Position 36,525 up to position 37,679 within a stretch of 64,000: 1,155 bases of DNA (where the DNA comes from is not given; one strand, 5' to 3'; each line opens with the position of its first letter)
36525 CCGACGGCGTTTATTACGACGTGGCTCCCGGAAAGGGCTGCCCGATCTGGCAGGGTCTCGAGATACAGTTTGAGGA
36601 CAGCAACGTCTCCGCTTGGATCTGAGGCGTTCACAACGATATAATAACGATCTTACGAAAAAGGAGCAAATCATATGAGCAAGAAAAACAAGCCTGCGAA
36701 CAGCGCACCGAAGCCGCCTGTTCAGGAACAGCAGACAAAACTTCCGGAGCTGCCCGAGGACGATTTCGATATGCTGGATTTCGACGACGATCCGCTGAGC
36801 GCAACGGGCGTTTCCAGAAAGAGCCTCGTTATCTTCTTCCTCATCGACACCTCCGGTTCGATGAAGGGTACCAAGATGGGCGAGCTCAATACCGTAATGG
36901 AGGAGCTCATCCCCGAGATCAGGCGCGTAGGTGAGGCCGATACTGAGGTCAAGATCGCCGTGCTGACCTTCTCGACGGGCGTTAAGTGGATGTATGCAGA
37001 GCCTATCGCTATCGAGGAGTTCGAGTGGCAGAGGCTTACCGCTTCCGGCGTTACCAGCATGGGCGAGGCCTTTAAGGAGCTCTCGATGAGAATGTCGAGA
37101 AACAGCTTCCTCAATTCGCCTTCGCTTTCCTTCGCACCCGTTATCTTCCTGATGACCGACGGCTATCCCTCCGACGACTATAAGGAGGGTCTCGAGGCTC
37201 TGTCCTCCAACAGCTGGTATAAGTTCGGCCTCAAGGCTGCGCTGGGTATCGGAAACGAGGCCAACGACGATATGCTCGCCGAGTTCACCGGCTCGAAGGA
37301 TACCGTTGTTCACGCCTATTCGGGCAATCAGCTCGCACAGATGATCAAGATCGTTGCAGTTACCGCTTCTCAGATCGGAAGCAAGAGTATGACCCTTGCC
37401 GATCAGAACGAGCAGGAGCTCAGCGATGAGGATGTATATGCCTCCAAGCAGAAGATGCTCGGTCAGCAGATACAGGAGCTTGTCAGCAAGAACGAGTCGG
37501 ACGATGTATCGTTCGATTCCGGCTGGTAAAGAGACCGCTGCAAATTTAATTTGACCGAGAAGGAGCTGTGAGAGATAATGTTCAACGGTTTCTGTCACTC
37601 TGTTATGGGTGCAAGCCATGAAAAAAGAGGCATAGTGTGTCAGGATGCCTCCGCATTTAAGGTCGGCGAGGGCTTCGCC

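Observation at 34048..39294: Five-gene operon: TerY-P-like kinase/vWA/PP2C triad extended by a Zn-ribbon-LRR protein and an unknown basic-tailed protein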

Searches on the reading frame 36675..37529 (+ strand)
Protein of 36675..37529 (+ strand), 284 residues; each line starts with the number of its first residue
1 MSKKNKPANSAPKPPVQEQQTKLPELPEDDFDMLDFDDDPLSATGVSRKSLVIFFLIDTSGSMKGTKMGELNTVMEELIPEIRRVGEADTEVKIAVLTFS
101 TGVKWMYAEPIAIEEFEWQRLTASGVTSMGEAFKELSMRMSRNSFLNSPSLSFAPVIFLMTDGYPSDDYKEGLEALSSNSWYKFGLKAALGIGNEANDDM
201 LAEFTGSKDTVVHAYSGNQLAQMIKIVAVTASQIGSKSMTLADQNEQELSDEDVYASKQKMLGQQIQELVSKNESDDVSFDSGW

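Call 4: search_protein_families(library=pfam, proteins=[window:36675-37529:+], max_evalue=0.01)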
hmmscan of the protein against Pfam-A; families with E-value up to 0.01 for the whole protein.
window:36675-37529:+ (284 aa): 3 families
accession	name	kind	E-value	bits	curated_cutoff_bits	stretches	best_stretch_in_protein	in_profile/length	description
PF00092.34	VWA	-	1.1e-08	36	23.8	1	53-220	2-168/174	von Willebrand factor type A domain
PF13519.12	VWA_2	-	4.4e-05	24.5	27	1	54-163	2-106/107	von Willebrand factor type A domain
PF13768.12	VWA_3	-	0.0059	17.1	27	0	53-203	3-144/155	von Willebrand factor type A domain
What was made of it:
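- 36675..37529 (+): Gene 3 (284 aa). TerY-like vWA protein with a complete MIDAS site. It has a disordered N-terminus ending in a near-invariant acidic motif φDFDDD(D)PL. There is no TerY-C domain. VWA 1.1e-8 (call 4).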

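Call 5: search_protein_families(library=padloc, proteins=[window:36675-37529:+], max_evalue=0.01)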
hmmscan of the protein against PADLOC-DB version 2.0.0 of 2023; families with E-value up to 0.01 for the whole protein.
window:36675-37529:+ (284 aa): 0 families

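Call 6: search_protein_families(library=ncbifam, proteins=[window:36675-37529:+], max_evalue=0.01)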
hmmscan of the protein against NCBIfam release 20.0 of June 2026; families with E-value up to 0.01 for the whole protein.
window:36675-37529:+ (284 aa): 1 family
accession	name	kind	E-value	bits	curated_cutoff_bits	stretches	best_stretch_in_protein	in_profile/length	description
TIGR03788.1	marine_srt_targ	equivalog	0.0038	15.7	551.65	1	53-163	274-379/629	marine proteobacterial sortase target protein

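Call 8: search_protein_families(library=padloc, proteins=[window:36675-37529:+], max_evalue=10)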
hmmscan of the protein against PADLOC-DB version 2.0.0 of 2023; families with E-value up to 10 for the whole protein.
window:36675-37529:+ (284 aa): 0 families

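Call 41: search_dna_similar(query=window:36675-37529:+, collection=plasmids, mode=protein, max_evalue=0.001, max_rows=15)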
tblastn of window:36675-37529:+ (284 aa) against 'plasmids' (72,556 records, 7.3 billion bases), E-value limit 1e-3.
Records with a match: 2306; places in all: 6776; records where one place covers at least 80% of the query: 0.
Best place of each record, by identity: <60% 2306.
By first word of the organism name: Klebsiella 998; Escherichia 433; Enterobacter 354; Salmonella 350; Citrobacter 65; Raoultella 20; Leclercia 14; Serratia 7; Rhizobium 7; Sinorhizobium 7; and 35 more.
By predicted mobility (MOB-suite, as given by PLSDB): conjugative 1568; non-mobilizable 697; mobilizable 41.
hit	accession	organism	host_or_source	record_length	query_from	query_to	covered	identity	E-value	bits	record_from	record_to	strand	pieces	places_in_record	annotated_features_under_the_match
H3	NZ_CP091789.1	Prevotella sp. E2-28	Ovis aries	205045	46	265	77%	40.7%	9e-46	171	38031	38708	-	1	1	VWA domain-containing protein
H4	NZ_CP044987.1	Deinococcus sp. AJ005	single cell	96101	49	252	72%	29.7%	2e-15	84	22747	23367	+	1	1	VWA domain-containing protein | protein phosphatase 2C domain-containing protein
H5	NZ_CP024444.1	Moraxella osloensis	Homo sapiens,single cell,skin swab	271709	45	254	74%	27.1%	3e-12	74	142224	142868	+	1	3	TerY-C metal binding domain-containing protein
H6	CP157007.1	Methylomonas sp. AM2-LC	-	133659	46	236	67%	29.2%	5e-20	97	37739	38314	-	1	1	record has no annotation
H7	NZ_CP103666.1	Klebsiella aerogenes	Homo sapiens,blood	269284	42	253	75%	26.1%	9e-10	67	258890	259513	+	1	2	TerY-C metal binding domain-containing protein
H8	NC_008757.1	Polaromonas naphthalenivorans CJ2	-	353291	49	253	72%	26.4%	9e-9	64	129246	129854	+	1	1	VWA domain-containing protein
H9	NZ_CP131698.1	Klebsiella quasipneumoniae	Homo sapiens,culture,Abs/pus/wd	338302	42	253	75%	25.3%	4e-10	67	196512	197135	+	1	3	TerY-C metal binding domain-containing protein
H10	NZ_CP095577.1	Klebsiella pneumoniae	Homo sapiens,Pure culture one microbial ...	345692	42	253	75%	25.3%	4e-10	67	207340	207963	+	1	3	TerY-C metal binding domain-containing protein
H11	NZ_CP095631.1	Klebsiella pneumoniae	Homo sapiens,Pure culture one microbial ...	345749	42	253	75%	25.3%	4e-10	67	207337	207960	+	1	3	TerY-C metal binding domain-containing protein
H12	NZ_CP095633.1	Klebsiella pneumoniae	Homo sapiens,Pure culture one microbial ...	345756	42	253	75%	25.3%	4e-10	67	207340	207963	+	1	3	TerY-C metal binding domain-containing protein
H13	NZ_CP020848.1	Klebsiella variicola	Homo sapiens,urine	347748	42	253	75%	25.3%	4e-10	67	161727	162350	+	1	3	TerY-C metal binding domain-containing protein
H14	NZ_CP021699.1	Klebsiella pneumoniae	-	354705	42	253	75%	25.3%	4e-10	67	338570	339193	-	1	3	TerY-C metal binding domain-containing protein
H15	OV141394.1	Citrobacter youngae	-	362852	42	253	75%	25.3%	4e-10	67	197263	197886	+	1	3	VWAprotein: Metabolism_regulation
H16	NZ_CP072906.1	Klebsiella pneumoniae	Homo sapiens,urine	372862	42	253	75%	25.3%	4e-10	67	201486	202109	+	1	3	TerY-C metal binding domain-containing protein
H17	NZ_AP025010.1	Raoultella ornithinolytica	-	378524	42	253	75%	25.3%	4e-10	67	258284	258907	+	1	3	TerY-C metal binding domain-containing protein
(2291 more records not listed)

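Call 42: get_annotated_region(hit=H3, flank=7000)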
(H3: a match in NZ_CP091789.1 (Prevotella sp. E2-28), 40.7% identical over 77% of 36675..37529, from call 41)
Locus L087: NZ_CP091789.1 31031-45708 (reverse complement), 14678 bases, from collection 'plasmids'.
description: Prevotella sp. E2-28 plasmid pE2-28, complete sequence
organism: Prevotella sp. E2-28 (NCBI taxid 2913620)
taxonomy: Bacteria; Bacteroidota; Bacteroidia; Bacteroidales; Prevotellaceae; Prevotella; Prevotella sp. E2-28
host: -; source: Ovis aries; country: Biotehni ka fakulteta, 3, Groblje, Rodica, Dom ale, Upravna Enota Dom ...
typing (MOB-suite, as given by PLSDB): non-mobilizable
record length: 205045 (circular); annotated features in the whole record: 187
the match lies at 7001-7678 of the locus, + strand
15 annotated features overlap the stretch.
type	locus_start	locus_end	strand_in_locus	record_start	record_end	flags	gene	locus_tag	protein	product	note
CDS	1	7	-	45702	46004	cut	-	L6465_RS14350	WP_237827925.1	hypothetical protein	-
CDS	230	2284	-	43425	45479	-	-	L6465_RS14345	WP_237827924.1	hypothetical protein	-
CDS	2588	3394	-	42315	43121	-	-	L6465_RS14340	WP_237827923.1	ADP-ribosylglycohydrolase family protein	-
CDS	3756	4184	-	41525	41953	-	-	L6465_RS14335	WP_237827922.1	hypothetical protein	-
CDS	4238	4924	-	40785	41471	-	-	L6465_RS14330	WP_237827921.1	hypothetical protein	-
CDS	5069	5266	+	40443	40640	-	-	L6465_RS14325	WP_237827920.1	helix-turn-helix transcriptional regulator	-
CDS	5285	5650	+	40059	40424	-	-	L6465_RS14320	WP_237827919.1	TerY-C metal binding domain-containing protein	-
CDS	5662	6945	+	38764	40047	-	-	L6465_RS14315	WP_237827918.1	serine/threonine protein kinase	-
CDS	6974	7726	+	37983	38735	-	-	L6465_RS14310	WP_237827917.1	VWA domain-containing protein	-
CDS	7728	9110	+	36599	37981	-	-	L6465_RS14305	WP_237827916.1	protein phosphatase 2C domain-containing protein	-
CDS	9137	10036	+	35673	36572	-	-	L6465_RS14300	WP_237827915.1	hypothetical protein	-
CDS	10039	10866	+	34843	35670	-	-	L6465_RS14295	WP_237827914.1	hypothetical protein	-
CDS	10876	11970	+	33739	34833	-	-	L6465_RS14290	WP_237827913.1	hypothetical protein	-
CDS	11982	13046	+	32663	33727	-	-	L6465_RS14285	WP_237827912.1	formylglycine-generating enzyme family protein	-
CDS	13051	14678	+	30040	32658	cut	-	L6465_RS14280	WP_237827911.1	3'-5' exonuclease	-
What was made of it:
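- The closest non-Ruminococcus relative is plasmid-borne, next to an HTH, TerY-C and an exonuclease (call 42).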

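Call 43: get_annotated_region(hit=H4, flank=6000)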
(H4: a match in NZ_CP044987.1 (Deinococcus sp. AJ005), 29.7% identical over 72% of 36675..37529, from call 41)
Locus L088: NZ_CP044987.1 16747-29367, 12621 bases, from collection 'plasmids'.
description: Deinococcus sp. AJ005 plasmid p96k, complete sequence
organism: Deinococcus sp. AJ005 (NCBI taxid 2652443)
taxonomy: Bacteria; Deinococcota; Deinococci; Deinococcales; Deinococcaceae; Deinococcus; Deinococcus sp. AJ005
host: -; source: single cell; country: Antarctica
typing (MOB-suite, as given by PLSDB): non-mobilizable
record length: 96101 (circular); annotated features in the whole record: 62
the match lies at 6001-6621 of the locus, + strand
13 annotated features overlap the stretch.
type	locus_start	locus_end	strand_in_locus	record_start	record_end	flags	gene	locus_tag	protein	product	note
CDS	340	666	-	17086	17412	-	-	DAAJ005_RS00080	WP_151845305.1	hypothetical protein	-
CDS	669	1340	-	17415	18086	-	-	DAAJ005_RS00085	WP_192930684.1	AAA family ATPase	-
CDS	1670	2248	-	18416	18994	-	-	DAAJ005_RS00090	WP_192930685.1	PIN domain-containing protein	-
CDS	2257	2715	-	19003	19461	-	-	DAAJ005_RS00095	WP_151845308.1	helix-turn-helix domain-containing protein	-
CDS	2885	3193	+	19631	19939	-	-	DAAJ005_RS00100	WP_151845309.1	HNH endonuclease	-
CDS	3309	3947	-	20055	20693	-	-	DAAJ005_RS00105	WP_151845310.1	type IV toxin-antitoxin system AbiEi family antitoxin domain-containing protein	-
CDS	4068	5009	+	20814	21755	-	-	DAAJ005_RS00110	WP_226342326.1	tyrosine-type recombinase/integrase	GO:0015074 - DNA integration [Evidence IEA]; GO:0006310 - DNA recombination [Evidence IEA]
CDS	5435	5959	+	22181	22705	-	-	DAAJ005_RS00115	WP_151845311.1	hypothetical protein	-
CDS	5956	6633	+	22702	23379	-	-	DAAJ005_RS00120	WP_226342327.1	VWA domain-containing protein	-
CDS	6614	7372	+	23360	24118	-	-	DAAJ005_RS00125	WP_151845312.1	protein phosphatase 2C domain-containing protein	-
CDS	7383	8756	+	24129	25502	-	-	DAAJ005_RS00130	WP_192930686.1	hypothetical protein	-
CDS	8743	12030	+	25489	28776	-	-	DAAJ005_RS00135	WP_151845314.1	AAA domain-containing protein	-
CDS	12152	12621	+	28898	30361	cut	-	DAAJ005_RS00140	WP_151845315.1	hypothetical protein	-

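Call 44: search_protein_families(library=padloc, proteins=[L087:5285-5650:+, L087:5662-6945:+, L087:6974-7726:+, L087:7728-9110:+, L088:5956-6633:+, L088:6614-7372:+, L088:7383-8756:+], max_evalue=0.001)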
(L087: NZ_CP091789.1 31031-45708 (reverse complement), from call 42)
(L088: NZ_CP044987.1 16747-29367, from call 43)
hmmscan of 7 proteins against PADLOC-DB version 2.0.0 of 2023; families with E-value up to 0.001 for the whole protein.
L087:5285-5650:+ (121 aa): 1 family
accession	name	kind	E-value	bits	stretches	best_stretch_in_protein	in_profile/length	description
PDLC01039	Csx1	-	0.0007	17.3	1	81-116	273-307/315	found elsewhere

L087:5662-6945:+ (427 aa): 18 families
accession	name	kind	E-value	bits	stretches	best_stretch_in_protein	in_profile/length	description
PDLC04047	PD-T4-6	-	3.9e-13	47.2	1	15-217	10-219/327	-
PDLC04138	mad6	-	2.5e-12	44.5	1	15-213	51-259/659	mads_6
PDLC04042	PD-T4-6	-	1.1e-10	39.6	1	19-216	13-218/292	-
PDLC04054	PD-T4-6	-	9.1e-10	36.5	1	119-215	117-218/347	-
PDLC04053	PD-T4-6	-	1.7e-09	35.6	1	18-215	12-216/311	-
PDLC04057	PD-T4-6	-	1.3e-08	32.3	1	104-217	99-217/443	-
PDLC04048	PD-T4-6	-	3.3e-08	31.3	1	16-217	11-219/354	-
PDLC04040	PD-T4-6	-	7.4e-08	29.6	1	128-217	117-212/547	-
PDLC04061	PD-T4-6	-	4.3e-07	27.8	1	123-216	130-229/510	-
PDLC04052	PD-T4-6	-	1.2e-06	26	1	119-217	119-223/496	-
PDLC04060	PD-T4-6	-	1.9e-05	21.8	1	165-218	164-217/486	-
PDLC01088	C3a189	-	1.9e-05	21.4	1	170-218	168-216/840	kinase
PDLC04041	PD-T4-6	-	3e-05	21.4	1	167-211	191-235/443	-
PDLC04050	PD-T4-6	-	8.5e-05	19.6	0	119-215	169-271/480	-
PDLC04064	PD-T4-6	-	0.00011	19.4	0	171-213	181-223/369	-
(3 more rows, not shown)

L087:6974-7726:+ (250 aa): 0 families

L087:7728-9110:+ (460 aa): 0 families

L088:5956-6633:+ (225 aa): 0 families

L088:6614-7372:+ (252 aa): 0 families

L088:7383-8756:+ (457 aa): 10 families
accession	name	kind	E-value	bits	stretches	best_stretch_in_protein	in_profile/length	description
PDLC04042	PD-T4-6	-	1.8e-09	35.7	1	8-220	8-219/292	-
PDLC04138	mad6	-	3.7e-09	34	1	113-222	151-265/659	mads_6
PDLC04053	PD-T4-6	-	5.1e-09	34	1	113-221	108-219/311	-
PDLC03920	MkoA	-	9e-09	32.2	1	22-214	20-222/1112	-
PDLC04043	PD-T4-6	-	8.8e-07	26.3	1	113-219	113-223/452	-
PDLC04047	PD-T4-6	-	4.2e-06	24.1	1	16-221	17-220/327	-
PDLC04064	PD-T4-6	-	5.9e-06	23.5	1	119-224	123-231/369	-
PDLC04054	PD-T4-6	-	2.4e-05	21.9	0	115-212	111-212/347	-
PDLC04039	PD-T4-6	-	3.3e-05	21.1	1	113-219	112-221/458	-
PDLC04061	PD-T4-6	-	8.2e-05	20.3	0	120-217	125-227/510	-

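Call 45: search_protein_families(library=pfam, proteins=[L087:5285-5650:+, L087:5662-6945:+, L087:7728-9110:+, L087:9137-10036:+, L087:10039-10866:+, L087:10876-11970:+], max_evalue=1)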
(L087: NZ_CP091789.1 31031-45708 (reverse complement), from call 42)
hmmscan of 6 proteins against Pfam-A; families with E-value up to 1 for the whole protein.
L087:5285-5650:+ (121 aa): 4 families
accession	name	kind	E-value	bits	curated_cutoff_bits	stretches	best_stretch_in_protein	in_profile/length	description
PF15616.11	TerY_C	-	4.6e-07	30.4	28.4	1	36-110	42-116/129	TerY-C metal binding domain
PF23548.1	Zn_ribbon_FGT1_2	-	0.054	13.5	27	1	82-104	5-28/35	FORGETTER1 second zinc ribbon domain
PF14427.12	Pput2613-deam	-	0.22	11.8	25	1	60-92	65-97/118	Pput_2613-like deaminase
PF06957.17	COPI_C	-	0.72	8.9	25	0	76-108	344-375/405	Coatomer (COPI) alpha subunit C-terminus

L087:5662-6945:+ (427 aa): 9 families
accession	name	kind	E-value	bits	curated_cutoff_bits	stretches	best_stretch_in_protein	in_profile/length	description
PF00069.31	Pkinase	-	1.1e-15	58.2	31.7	1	19-213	3-200/263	Protein kinase domain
PF07714.23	PK_Tyr_Ser-Thr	-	6.8e-05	22.7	23.1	1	21-213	5-208/258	Protein tyrosine and serine/threonine kinase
PF24460.1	DUF7575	-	0.023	14.5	28.5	0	305-311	6-12/28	Domain of unknown function (DUF7575)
PF12760.12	Zn_ribbon_IS1595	-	0.042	14.2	25.4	1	304-328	20-45/46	Transposase zinc-ribbon domain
PF14354.12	Lar_restr_allev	-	0.045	14.4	28.6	1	301-328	2-33/58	Restriction alleviation protein Lar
PF14768.12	RPA_interact_C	-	0.054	14.5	25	1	304-336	1-31/80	Replication protein A interacting C-terminal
PF13248.11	Zn_ribbon_3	-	0.12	12.4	27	0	303-330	3-26/26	zinc-ribbon domain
PF01667.23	Ribosomal_S27e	-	0.18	12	24.5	1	304-328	9-34/55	Ribosomal protein S27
PF13717.11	Zn_ribbon_4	-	0.29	11.5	30.3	0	303-328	3-33/36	zinc-ribbon domain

L087:7728-9110:+ (460 aa): 1 family
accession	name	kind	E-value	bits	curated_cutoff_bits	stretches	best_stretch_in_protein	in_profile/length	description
PF13672.11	PP2C_2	-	3e-26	92.7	24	1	11-263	2-202/209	Protein phosphatase 2C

L087:9137-10036:+ (299 aa): 0 families

L087:10039-10866:+ (275 aa): 2 families
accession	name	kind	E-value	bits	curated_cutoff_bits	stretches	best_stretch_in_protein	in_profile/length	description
PF23921.1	DUF7260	-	0.083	12.7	27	1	87-176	66-150/242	Domain of unknown function (DUF7260)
PF03520.19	KCNQ_channel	-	0.14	12.3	25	0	166-201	115-150/189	KCNQ voltage-gated potassium channel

L087:10876-11970:+ (364 aa): 3 families
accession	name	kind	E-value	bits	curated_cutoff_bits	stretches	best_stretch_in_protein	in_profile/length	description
PF03517.19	Voldacs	-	0.021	15.4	22.1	1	299-325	1-29/138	Regulator of volume decrease after cellular swelling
PF02893.26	GRAM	-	0.022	15.1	23.6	1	299-349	31-91/112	GRAM domain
PF21098.3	PH-GRAM_MTMR6-like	-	0.081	13.5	23.5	1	294-313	14-33/92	MTMR6-9, GRAM domain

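Call 68: get_annotated_region(hit=H10, flank=9000)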
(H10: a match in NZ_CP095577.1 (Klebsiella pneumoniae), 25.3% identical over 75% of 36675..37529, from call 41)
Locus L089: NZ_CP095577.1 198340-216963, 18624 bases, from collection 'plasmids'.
description: Klebsiella pneumoniae strain b127b plasmid p_b127b_NDM1, complete sequence
organism: Klebsiella pneumoniae (NCBI taxid 573)
taxonomy: Bacteria; Pseudomonadota; Gammaproteobacteria; Enterobacterales; Enterobacteriaceae; Klebsiella; Klebsiella pneumoniae
host: -; source: Homo sapiens,Pure culture one microbial species,blood; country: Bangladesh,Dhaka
typing (MOB-suite, as given by PLSDB): conjugative; replicon IncFIB,IncHI1B; relaxase MOBH; mating-pair formation MPF_F
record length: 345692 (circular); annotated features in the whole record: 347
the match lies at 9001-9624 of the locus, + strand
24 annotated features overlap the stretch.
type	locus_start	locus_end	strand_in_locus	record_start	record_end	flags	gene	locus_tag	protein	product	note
CDS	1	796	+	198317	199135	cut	-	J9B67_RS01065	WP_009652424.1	DUF932 domain-containing protein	-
CDS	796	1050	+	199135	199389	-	-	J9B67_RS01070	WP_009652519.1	hypothetical protein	-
CDS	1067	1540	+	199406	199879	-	-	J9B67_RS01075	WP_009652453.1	antirestriction protein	-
CDS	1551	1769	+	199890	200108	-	-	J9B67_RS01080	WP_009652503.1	hypothetical protein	-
CDS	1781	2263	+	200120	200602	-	radC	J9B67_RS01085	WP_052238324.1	DNA repair protein RadC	GO:0006281 - DNA repair [Evidence IEA]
CDS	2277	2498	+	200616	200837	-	-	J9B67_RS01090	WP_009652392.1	DUF987 domain-containing protein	-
CDS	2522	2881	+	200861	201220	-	-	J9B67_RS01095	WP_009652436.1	type IV toxin-antitoxin system YeeU family antitoxin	GO:0051495 - positive regulation of cytoskeleton organization [Evidence IEA]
CDS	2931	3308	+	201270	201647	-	-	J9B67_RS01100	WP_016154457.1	TA system toxin CbtA family protein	-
CDS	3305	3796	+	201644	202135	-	-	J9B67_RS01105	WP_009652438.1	DUF5983 family protein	-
CDS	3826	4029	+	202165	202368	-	-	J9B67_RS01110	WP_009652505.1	DUF957 domain-containing protein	-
CDS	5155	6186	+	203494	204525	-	-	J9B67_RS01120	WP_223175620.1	hypothetical protein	-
CDS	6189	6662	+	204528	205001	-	-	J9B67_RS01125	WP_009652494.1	ribbon-helix-helix protein, CopG family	GO:0006355 - regulation of DNA-templated transcription [Evidence IEA]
CDS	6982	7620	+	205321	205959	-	-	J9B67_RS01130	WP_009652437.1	VWA domain-containing protein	-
CDS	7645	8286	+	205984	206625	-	-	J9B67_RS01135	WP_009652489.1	TerD family protein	GO:0006950 - response to stress [Evidence IEA]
CDS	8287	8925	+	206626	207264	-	-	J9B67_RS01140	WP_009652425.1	VWA domain-containing protein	-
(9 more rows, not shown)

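Call 81: search_protein_families(library=pfam, proteins=[L088:7383-8756:+], max_evalue=0.01)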
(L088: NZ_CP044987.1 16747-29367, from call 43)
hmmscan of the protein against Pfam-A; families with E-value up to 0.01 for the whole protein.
L088:7383-8756:+ (457 aa): 2 families
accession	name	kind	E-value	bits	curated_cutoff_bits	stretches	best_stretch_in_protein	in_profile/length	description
PF00069.31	Pkinase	-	2.7e-10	40.5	31.7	1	15-220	5-204/263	Protein kinase domain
PF24460.1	DUF7575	-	0.0003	20.5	28.5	1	298-319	5-26/28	Domain of unknown function (DUF7575)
